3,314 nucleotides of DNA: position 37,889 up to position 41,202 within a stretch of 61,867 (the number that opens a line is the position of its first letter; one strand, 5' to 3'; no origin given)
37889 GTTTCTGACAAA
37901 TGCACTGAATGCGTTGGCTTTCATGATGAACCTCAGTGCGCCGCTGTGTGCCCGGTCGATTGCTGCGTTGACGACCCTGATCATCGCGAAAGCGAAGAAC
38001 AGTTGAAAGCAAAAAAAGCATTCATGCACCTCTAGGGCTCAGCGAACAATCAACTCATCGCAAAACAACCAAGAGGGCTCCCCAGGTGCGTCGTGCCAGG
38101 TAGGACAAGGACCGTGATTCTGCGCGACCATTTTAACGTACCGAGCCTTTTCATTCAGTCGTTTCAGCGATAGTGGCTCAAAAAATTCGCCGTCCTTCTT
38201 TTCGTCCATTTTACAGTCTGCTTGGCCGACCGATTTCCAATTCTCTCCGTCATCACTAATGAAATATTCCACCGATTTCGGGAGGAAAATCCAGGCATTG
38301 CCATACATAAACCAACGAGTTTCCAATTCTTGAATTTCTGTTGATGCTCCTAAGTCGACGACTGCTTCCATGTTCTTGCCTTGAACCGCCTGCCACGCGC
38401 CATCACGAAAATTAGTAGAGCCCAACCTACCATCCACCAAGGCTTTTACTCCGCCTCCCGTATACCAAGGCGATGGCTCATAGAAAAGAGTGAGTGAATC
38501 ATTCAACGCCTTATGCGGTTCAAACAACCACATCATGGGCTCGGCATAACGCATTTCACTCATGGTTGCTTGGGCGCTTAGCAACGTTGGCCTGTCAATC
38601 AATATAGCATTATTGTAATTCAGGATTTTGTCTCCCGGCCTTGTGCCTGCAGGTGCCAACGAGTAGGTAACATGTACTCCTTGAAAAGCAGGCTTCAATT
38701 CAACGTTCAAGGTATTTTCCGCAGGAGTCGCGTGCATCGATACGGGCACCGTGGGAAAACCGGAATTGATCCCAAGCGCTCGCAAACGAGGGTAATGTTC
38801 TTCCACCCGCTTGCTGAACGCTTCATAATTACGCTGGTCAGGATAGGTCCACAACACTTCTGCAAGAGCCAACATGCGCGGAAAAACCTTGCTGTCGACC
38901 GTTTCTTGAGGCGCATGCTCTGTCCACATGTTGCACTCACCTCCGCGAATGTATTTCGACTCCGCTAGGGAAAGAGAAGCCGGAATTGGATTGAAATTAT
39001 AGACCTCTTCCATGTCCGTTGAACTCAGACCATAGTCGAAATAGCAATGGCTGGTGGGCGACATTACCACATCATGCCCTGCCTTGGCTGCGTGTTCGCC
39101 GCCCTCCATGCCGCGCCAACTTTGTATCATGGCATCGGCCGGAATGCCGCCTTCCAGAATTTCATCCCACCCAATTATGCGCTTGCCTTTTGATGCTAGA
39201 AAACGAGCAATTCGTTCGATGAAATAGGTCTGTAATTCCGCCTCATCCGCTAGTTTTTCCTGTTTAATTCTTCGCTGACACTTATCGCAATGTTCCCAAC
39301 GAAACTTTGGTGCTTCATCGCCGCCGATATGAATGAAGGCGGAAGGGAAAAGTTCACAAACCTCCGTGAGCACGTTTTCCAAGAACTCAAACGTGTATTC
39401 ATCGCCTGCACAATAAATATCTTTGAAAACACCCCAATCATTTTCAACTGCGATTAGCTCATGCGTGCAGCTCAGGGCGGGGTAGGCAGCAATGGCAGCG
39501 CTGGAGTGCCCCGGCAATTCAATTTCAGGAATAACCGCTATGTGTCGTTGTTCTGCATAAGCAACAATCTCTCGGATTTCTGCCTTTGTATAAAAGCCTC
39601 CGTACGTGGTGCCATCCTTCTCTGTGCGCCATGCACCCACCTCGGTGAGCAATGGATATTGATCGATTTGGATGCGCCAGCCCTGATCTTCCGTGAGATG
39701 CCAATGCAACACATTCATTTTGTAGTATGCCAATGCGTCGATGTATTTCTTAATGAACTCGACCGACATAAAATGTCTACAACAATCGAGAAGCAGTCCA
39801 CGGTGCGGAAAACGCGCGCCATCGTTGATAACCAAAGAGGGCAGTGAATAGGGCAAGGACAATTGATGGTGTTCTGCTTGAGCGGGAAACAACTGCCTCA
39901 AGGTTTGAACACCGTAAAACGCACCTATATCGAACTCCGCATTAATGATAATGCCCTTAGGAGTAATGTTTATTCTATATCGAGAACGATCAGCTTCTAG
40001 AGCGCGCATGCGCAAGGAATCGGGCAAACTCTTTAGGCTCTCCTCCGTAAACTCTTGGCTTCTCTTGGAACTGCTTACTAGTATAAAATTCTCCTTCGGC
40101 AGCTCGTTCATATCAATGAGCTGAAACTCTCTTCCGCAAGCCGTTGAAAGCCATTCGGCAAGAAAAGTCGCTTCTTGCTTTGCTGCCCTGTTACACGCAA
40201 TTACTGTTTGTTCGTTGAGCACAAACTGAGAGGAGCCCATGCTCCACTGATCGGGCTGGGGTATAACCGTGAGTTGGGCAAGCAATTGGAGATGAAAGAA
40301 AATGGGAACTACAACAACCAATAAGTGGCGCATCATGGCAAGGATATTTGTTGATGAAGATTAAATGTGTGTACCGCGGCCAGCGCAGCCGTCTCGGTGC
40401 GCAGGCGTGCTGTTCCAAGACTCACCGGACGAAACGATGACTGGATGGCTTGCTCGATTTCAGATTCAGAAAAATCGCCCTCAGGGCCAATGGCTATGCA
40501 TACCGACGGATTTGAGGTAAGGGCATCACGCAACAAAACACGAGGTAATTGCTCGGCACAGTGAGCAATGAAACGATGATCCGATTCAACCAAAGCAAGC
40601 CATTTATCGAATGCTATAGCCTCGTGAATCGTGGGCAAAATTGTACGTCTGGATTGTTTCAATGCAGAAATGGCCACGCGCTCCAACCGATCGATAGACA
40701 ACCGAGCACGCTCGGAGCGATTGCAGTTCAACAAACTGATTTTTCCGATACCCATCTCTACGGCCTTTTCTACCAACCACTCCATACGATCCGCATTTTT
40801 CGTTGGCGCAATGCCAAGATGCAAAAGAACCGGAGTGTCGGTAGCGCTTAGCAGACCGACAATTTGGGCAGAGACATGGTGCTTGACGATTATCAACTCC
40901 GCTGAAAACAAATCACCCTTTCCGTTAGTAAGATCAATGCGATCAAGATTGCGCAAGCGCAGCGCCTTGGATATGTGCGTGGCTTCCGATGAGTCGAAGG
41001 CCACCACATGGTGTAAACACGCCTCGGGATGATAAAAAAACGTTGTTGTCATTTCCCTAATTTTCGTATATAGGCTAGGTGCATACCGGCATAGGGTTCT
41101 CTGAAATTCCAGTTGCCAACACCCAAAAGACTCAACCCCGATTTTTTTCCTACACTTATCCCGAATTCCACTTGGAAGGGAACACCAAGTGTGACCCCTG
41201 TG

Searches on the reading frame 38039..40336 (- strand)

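Call 20: search_protein_families(library=pfam, proteins=[window:38039-40336:-], max_evalue=0.00001)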
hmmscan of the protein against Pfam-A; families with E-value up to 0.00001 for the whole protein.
window:38039-40336:- (765 aa): 3 families
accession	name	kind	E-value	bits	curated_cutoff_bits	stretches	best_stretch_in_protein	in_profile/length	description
PF00728.28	Glyco_hydro_20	-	5.7e-115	384.8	22.3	1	176-497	1-346/348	Glycosyl hydrolase family 20, catalytic domain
PF02838.20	Glyco_hydro_20b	-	5.8e-19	69.5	26.1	1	22-172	2-123/124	Glycosyl hydrolase family 20, domain 2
PF00754.31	F5_F8_type_C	-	9.6e-10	39.1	28.2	1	624-741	8-116/127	F5/8 type C domain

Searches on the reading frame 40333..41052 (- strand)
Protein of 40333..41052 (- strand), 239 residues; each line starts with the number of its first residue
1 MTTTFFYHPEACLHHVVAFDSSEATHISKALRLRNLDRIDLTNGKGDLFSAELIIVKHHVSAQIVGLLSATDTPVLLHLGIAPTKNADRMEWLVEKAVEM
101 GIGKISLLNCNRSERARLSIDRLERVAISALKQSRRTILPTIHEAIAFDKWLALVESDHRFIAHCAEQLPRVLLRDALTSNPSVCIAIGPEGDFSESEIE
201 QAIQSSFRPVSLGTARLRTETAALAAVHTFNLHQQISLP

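Call 20: search_protein_families(library=pfam, proteins=[window:40333-41052:-], max_evalue=0.00001)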
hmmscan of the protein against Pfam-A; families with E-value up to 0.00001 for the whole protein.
window:40333-41052:- (239 aa): 1 family
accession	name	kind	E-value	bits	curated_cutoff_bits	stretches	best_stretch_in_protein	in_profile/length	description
PF04452.19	Methyltrans_RNA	-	1.2e-41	142.5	23.9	1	73-229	3-163/165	RNA methyltransferase domain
